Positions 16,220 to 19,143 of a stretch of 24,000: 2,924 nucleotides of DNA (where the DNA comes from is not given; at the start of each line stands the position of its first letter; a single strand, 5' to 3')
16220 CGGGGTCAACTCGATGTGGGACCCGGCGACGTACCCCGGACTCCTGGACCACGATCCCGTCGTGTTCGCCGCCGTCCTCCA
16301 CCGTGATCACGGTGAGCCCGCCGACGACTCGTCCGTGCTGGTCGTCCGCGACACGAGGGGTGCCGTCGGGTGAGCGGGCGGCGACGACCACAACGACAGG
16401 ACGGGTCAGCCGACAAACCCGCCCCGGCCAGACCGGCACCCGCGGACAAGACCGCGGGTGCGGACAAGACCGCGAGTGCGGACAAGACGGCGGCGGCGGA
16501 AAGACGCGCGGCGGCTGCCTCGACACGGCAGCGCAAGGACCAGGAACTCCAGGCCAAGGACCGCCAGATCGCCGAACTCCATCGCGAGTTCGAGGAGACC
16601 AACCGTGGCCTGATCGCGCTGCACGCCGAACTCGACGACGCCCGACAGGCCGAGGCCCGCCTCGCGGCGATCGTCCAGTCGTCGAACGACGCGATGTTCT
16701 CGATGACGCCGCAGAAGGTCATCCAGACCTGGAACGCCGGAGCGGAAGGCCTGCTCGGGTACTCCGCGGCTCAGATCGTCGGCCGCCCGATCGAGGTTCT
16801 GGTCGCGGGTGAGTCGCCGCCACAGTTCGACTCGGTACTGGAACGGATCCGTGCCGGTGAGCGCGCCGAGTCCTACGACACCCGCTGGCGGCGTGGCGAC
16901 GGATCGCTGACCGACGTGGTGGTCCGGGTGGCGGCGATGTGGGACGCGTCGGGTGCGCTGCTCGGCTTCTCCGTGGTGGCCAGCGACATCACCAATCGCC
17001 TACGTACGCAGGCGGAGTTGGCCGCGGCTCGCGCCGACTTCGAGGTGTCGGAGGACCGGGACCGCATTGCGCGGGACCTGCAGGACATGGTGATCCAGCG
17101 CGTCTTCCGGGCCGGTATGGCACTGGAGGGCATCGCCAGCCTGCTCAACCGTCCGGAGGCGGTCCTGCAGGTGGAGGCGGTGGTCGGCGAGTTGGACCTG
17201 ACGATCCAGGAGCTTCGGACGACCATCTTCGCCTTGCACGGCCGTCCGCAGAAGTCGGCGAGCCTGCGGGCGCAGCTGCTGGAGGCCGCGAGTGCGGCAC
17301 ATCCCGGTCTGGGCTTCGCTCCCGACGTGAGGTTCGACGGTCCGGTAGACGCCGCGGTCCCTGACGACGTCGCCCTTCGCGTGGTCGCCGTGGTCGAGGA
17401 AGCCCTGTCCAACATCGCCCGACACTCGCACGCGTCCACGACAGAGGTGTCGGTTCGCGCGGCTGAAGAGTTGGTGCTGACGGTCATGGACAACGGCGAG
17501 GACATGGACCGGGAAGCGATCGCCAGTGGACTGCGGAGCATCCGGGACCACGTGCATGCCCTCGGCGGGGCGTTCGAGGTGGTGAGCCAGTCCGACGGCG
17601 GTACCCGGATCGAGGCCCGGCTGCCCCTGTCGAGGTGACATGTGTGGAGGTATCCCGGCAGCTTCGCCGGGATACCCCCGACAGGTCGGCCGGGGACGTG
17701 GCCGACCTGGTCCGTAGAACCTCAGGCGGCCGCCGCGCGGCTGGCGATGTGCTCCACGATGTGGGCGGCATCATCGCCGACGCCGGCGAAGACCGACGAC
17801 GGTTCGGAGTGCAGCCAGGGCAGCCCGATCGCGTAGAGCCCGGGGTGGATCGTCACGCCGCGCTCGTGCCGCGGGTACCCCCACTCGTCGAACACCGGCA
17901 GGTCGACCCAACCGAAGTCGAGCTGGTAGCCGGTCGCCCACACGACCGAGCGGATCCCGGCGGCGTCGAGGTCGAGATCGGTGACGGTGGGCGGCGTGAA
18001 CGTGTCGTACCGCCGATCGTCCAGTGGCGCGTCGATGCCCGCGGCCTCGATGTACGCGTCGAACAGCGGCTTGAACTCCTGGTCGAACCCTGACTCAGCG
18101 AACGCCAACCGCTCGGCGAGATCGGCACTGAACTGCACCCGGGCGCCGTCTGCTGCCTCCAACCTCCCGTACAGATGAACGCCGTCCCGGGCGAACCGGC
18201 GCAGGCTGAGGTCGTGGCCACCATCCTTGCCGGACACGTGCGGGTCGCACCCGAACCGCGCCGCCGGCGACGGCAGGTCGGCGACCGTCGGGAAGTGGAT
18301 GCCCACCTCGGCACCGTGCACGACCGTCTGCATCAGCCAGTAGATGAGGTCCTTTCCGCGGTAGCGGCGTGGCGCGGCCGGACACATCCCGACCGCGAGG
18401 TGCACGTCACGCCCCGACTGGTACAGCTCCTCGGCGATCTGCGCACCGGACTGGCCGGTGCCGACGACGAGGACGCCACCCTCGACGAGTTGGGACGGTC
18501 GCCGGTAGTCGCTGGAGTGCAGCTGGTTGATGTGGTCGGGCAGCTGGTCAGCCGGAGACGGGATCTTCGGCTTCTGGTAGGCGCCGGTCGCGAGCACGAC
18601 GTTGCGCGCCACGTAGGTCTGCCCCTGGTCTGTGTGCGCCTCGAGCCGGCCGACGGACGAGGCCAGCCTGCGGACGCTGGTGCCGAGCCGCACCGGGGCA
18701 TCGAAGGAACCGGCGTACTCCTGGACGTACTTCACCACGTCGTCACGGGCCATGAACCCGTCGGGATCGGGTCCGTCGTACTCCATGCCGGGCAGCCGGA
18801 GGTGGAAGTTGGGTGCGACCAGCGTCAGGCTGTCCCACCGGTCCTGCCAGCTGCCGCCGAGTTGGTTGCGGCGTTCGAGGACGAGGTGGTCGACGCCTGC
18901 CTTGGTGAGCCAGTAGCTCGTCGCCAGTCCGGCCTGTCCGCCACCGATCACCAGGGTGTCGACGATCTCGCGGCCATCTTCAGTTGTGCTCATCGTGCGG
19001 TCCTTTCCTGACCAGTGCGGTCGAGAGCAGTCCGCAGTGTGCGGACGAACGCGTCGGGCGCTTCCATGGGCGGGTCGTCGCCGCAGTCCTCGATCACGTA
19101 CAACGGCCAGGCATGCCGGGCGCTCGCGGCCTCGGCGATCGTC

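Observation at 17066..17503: Phospho-acceptor His replaced by Gln and degenerate ATP-lid in the DevS-like kinase core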

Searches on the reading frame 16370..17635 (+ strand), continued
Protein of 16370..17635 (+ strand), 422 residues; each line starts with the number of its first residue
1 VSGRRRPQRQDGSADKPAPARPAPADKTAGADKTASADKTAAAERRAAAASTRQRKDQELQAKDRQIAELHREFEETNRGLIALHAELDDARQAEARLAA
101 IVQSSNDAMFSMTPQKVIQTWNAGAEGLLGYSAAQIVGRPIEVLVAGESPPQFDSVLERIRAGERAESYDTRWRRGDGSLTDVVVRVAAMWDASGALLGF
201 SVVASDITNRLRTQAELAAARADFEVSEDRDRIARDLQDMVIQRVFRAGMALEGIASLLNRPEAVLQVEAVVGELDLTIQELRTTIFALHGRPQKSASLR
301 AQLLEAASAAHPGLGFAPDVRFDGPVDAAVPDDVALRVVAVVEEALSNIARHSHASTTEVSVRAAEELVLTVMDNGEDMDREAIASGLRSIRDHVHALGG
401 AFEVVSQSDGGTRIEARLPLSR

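Call 56: fold_search(model_id=the predicted structure, library=pdb)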
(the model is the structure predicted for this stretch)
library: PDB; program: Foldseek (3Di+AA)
matches with E <= 10: 1468; with E <= 0.001: 717
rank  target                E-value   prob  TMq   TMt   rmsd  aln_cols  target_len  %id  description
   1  8a6x_B                1.1e-16  1.00  0.33  0.37  14.6       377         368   20  Crystal structure of a chimeric LOV-Histidine kinase SB2F1 (asymmetrical variant, trigonal form with long c axis) (released 2024-01-10)
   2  8a52_A                1.2e-16  1.00  0.39  0.45  13.9       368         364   18  Crystal structure of a chimeric LOV-Histidine kinase SB2F1 (asymmetrical variant, trigonal form with long c-axis) (released 2023-12-27)
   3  4gcz_A                1.3e-16  1.00  0.31  0.35  17.0       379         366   17  Structure of a blue-light photoreceptor (released 2013-06-19)
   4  9a5d_A                2.8e-16  1.00  0.26  0.19  18.5       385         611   18  Integrative model of WALK-YYCH by crosslinking MS and deep learning (released 2024-09-18)
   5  8a7f_B                4.4e-16  1.00  0.34  0.38  15.1       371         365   18  Crystal structure of a chimeric LOV-Histidine kinase SB2F1-I66R mutant (asymmetrical variant, trigonal form with long  (released 2024-01-10)
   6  8a7h_A                5.6e-16  1.00  0.33  0.38  15.0       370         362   18  Crystal structure of a chimeric LOV-Histidine kinase SB2F1-I66R mutant (light state; asymmetrical variant, trigonal fo (released 2024-01-10)
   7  8a7f_A                7.9e-16  1.00  0.39  0.45  13.8       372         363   18  Crystal structure of a chimeric LOV-Histidine kinase SB2F1-I66R mutant (asymmetrical variant, trigonal form with long  (released 2024-01-10)
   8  4gcz_B                2.1e-15  1.00  0.36  0.39  17.8       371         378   16  Structure of a blue-light photoreceptor (released 2013-06-19)
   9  8a3u                  3.5e-15  1.00  0.33  0.37  14.8       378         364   18  Crystal structure of a chimeric LOV-Histidine kinase SB2F1 (symmetrical variant, trigonal form with short c-axis) (released 2023-12-20)
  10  8isk_B                4.9e-15  1.00  0.25  0.13  19.6       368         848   15  Pr conformer of Zea mays phytochrome A1 - ZmphyA1-Pr (released 2023-08-09)
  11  4r3a_A                6.5e-15  1.00  0.26  0.33  26.1       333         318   20  Erythrobacter litoralis EL346 blue-light activated histidine kinase (released 2014-12-03)
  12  8isk_A                2.8e-14  1.00  0.25  0.13  18.3       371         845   14  Pr conformer of Zea mays phytochrome A1 - ZmphyA1-Pr (released 2023-08-09)
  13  8f5z_B                3.4e-14  1.00  0.24  0.13  18.9       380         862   12  Composite map of CryoEM structure of Arabidopsis thaliana phytochrome A (released 2023-06-28)
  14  8isj_A                5.6e-14  1.00  0.23  0.12  19.6       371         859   12  Pr conformer of Arabidopsis thaliana phytochrome A - AtphyA-Pr (released 2023-08-09)
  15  8isi_A                9.9e-14  1.00  0.25  0.13  19.8       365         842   12  Photochromobilin-free form of Arabidopsis thaliana phytochrome A - apo-AtphyA (released 2023-08-09)
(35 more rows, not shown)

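Call 66: list_cluster_members(proteins=[window:16370-17635:+, window:14595-14963:+, window:13753-14595:+, window:17725-18993:-, window:15369-16370:+])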
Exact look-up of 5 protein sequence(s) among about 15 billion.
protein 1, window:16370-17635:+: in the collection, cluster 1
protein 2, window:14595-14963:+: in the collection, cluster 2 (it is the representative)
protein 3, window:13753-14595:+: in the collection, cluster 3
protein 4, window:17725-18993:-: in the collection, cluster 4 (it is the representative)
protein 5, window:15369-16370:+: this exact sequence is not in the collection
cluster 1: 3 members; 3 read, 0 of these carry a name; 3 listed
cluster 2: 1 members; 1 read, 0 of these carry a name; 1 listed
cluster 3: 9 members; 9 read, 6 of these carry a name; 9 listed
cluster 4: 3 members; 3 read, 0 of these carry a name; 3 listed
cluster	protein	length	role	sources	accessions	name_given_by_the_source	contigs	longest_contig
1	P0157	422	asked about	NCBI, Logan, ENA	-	-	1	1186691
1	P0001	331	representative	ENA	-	-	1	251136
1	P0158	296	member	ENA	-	-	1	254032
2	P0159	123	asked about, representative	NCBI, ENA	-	-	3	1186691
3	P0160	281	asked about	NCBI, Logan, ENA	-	-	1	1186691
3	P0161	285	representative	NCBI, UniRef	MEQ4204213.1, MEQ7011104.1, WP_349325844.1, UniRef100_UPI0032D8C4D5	PAS domain S-box protein [Actinopolymorpha sp. B17G11] | PAS domain S-box protein n=1 Tax=unclassified Actinopolymorpha TaxID=2627063 ...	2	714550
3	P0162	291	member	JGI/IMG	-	rsbT co-antagonist protein RsbR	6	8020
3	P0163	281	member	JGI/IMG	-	rsbT co-antagonist protein RsbR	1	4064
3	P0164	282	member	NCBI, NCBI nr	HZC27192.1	MAG TPA: PAS domain S-box protein [Actinopolymorphaceae bacterium] | PAS domain S-box protein [Actinopolymorphaceae bacterium]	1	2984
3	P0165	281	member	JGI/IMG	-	rsbT co-antagonist protein RsbR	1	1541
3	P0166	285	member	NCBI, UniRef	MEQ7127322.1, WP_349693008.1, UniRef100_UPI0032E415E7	PAS domain S-box protein [Actinopolymorpha sp. B11F2] | PAS domain S-box protein n=1 Tax=Actinopolymorpha sp. B11F2 TaxID=3160862 ...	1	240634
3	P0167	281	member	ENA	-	-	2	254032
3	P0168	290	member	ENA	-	-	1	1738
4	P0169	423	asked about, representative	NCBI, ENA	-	-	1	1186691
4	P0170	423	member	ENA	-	-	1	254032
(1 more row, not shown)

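Call 68: find_encoding_contigs(protein=P0158, flank=6000, max_places=2)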
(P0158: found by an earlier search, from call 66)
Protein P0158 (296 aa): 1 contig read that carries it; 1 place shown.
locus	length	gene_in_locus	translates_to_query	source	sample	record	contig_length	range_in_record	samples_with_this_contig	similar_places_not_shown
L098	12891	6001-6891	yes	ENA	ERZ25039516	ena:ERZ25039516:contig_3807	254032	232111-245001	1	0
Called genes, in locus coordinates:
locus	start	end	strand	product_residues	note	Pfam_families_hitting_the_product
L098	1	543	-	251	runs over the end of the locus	PF01061:ABC2_membrane, PF12698:ABC2_membrane_3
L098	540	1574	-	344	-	PF00005:ABC_tran, PF13304:AAA_21 (weak), PF13732:DrrA1-3_C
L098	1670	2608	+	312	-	PF08220:HTH_DeoR (faint), PF08279:HTH_11, PF13280:WYL, PF25583:WCX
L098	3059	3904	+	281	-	PF00989:PAS, PF13426:PAS_9, PF08448:PAS_4, PF08447:PAS_3 (weak), PF01740:STAS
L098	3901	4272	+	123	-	PF01740:STAS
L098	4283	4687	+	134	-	PF13581:HATPase_c_2, PF02518:HATPase_c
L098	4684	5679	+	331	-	PF13581:HATPase_c_2, PF07228:SpoIIE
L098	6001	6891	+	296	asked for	PF00989:PAS, PF08447:PAS_3 (faint), PF08448:PAS_4 (weak), PF13426:PAS_9, PF07730:HisKA_3 (weak), PF13581:HATPase_c_2 (faint), PF02518:HATPase_c (weak)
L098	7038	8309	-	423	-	PF00890:FAD_binding_2 (faint), PF01266:DAO (weak), PF01494:FAD_binding_3 (weak), PF07992:Pyr_redox_2, PF13738:Pyr_redox_3, PF13450:NAD_binding_8 (weak), PF00743:FMO-like (weak), PF13434:Lys_Orn_oxgnase, +2 more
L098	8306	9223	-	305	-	PF00561:Abhydrolase_1, PF12697:Abhydrolase_6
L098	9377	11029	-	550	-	PF07719:TPR_2 (faint), PF13424:TPR_12 (faint), PF17874:TPR_MalT, PF00515:TPR_1 (faint), PF00196:GerE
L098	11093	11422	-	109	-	-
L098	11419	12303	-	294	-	PF05721:PhyH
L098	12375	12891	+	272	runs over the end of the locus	PF02311:AraC_binding (faint), PF00165:HTH_AraC (weak), PF12833:HTH_18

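Call 69: find_encoding_contigs(protein=P0157, flank=3000, max_places=3)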
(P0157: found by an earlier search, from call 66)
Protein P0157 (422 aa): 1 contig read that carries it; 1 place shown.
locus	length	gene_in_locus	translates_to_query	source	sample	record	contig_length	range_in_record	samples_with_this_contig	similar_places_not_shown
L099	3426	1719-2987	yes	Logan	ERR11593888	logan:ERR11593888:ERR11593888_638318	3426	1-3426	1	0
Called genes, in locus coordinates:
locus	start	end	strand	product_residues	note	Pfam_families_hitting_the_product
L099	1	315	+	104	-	?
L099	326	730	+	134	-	PF13581:HATPase_c_2, PF02518:HATPase_c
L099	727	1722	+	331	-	PF13581:HATPase_c_2, PF07228:SpoIIE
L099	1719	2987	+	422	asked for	PF00989:PAS, PF08448:PAS_4 (weak), PF13426:PAS_9, PF07730:HisKA_3 (weak), PF02518:HATPase_c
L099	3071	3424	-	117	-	?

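Call 74: find_encoding_contigs(protein=P0092, flank=7000, max_places=1)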
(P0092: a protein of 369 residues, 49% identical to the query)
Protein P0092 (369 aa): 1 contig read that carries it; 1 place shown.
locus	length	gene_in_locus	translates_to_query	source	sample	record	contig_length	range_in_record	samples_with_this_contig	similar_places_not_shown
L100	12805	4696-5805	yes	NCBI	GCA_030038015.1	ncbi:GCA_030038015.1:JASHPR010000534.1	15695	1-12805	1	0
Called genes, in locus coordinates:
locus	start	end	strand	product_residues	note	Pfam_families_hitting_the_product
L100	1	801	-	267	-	?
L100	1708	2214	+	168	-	PF04191:PEMT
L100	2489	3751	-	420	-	PF01548:DEDD_Tnp_IS110, PF02371:Transposase_20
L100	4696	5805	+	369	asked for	PF00989:PAS, PF13188:PAS_8 (faint), PF08448:PAS_4, PF13426:PAS_9, PF08447:PAS_3 (weak), PF07730:HisKA_3 (weak), PF02518:HATPase_c (weak)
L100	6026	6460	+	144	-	-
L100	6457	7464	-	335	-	-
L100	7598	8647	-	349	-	PF01048:PNP_UDP_1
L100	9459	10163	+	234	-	-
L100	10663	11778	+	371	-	PF03576:Peptidase_S58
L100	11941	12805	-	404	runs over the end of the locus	PF01266:DAO, PF13450:NAD_binding_8 (weak)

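Call 75: find_encoding_contigs(protein=P0083, flank=7000, max_places=1)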
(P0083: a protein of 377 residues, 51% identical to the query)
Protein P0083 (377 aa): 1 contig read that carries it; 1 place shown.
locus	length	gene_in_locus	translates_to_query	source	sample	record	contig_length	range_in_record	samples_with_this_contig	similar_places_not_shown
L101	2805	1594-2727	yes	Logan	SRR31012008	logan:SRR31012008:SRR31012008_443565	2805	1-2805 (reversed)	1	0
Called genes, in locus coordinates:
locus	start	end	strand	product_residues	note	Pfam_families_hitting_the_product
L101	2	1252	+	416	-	?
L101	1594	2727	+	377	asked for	PF00989:PAS, PF08448:PAS_4, PF13188:PAS_8 (weak), PF13426:PAS_9, PF08447:PAS_3, PF07730:HisKA_3, PF02518:HATPase_c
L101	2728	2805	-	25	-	?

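Call 76: search_protein_families(library=pfam, proteins=[L101:2-1252:+, L085:1-126:+], max_evalue=0.01)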
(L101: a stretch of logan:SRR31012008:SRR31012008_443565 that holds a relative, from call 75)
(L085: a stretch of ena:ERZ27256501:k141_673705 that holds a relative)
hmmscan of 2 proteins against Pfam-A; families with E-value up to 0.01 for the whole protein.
L101:2-1252:+ (416 aa): 2 families
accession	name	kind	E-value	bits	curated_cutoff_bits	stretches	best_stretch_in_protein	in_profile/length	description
PF00999.27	Na_H_Exchanger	-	1.6e-52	179.1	26.2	1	1-318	53-373/375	Sodium/hydrogen exchanger, transmembrane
PF02080.26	TrkA_C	-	1.9e-08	34.5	27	1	349-414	4-71/71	TrkA-C domain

L085:1-126:+ (42 aa): 0 families

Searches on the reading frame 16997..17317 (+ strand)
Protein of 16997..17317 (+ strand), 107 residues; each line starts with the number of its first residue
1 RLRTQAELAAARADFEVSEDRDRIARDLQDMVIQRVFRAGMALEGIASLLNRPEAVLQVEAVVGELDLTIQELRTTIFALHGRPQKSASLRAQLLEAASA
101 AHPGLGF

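Call 39: search_solved_structures(query=window:16997-17317:+, max_evalue=1, show_alignments=4)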
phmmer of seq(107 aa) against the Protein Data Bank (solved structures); distinct sequences matched with E-value up to 1: 5.
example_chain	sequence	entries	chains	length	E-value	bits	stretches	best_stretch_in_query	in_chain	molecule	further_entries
3gie_A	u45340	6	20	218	0.046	17.5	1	13-99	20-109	Sensor histidine kinase desK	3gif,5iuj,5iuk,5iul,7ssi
3gig_A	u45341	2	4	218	0.075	16.8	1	13-99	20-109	Sensor histidine kinase desK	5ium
7ssj_A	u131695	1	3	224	0.084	16.6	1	13-99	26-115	Sensor histidine kinase DesK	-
3ehf_A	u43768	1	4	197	0.16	15.8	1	19-99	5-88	Sensor kinase (YocF protein)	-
3ehh_A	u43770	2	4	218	0.43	14.4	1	13-99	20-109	Sensor kinase (YocF protein)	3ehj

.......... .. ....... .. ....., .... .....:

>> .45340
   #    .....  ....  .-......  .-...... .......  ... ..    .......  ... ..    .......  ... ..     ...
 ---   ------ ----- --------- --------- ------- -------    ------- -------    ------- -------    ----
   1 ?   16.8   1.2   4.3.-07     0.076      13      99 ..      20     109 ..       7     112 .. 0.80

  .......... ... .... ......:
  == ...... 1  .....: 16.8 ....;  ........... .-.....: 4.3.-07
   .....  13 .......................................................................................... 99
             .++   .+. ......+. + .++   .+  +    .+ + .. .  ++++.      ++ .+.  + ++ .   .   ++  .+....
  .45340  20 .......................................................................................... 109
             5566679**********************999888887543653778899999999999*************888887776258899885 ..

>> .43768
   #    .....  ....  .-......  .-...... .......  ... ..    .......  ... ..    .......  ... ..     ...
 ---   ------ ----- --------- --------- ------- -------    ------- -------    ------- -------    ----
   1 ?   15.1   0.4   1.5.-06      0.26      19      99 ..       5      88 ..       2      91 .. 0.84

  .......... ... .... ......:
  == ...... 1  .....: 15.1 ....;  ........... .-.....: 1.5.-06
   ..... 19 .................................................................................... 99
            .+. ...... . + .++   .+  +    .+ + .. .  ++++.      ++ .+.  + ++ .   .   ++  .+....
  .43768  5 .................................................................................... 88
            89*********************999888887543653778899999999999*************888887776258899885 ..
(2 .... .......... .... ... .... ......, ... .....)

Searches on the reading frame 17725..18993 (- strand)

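Call 3: search_protein_families(library=pfam, proteins=[window:17725-18993:-], max_evalue=0.01)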
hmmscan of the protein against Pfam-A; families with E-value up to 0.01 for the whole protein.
window:17725-18993:- (423 aa): 15 families
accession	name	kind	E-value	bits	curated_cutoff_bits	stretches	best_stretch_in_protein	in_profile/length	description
PF13738.12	Pyr_redox_3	-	2.4e-25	89.9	30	1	14-202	1-195/305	Pyridine nucleotide-disulphide oxidoreductase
PF13434.12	Lys_Orn_oxgnase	-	8.7e-15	55.1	21.3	1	80-200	91-217/339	L-lysine 6-monooxygenase/L-ornithine 5-monooxygenase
PF07992.20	Pyr_redox_2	-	2.5e-12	47.3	26.1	1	12-199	2-170/291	Pyridine nucleotide-disulphide oxidoreductase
PF01266.30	DAO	-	5.6e-10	39.7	27.9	1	12-61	1-48/353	FAD dependent oxidoreductase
PF13450.12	NAD_binding_8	-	6.2e-10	39.6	21.9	1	15-51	1-37/68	NAD(P)-binding Rossmann-like domain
PF00743.25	FMO-like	-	2.6e-09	36.5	22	1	79-200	79-212/532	Flavin-binding monooxygenase-like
PF01494.25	FAD_binding_3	-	1.6e-07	31.4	22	1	11-44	2-35/349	FAD binding domain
PF03486.20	HI0933_like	-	6.2e-07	29.6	50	0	12-46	2-36/244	HI0933-like protein Rossmann domain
PF00890.30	FAD_binding_2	-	3.9e-06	26.8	20.4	1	12-47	1-36/414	FAD binding domain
PF01593.30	Amino_oxidase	-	6.2e-06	26.2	19.8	0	21-47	2-28/443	Flavin containing amine oxidoreductase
PF00070.33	Pyr_redox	-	4.3e-05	24.4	22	0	13-48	2-36/82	Pyridine nucleotide-disulphide oxidoreductase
PF13454.12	NAD_binding_9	-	4.5e-05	23.9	21.8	0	74-137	83-153/155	FAD-NAD(P)-binding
PF01946.23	Thi4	-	6.4e-05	22.7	26.2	1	11-48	18-56/235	Thi4 family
PF01134.28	GIDA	-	0.0003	20.4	22.1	0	13-39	2-28/391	Glucose inhibited division protein A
PF12831.13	FAD_oxidored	-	0.0071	16.1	27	0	12-49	1-38/416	FAD dependent oxidoreductase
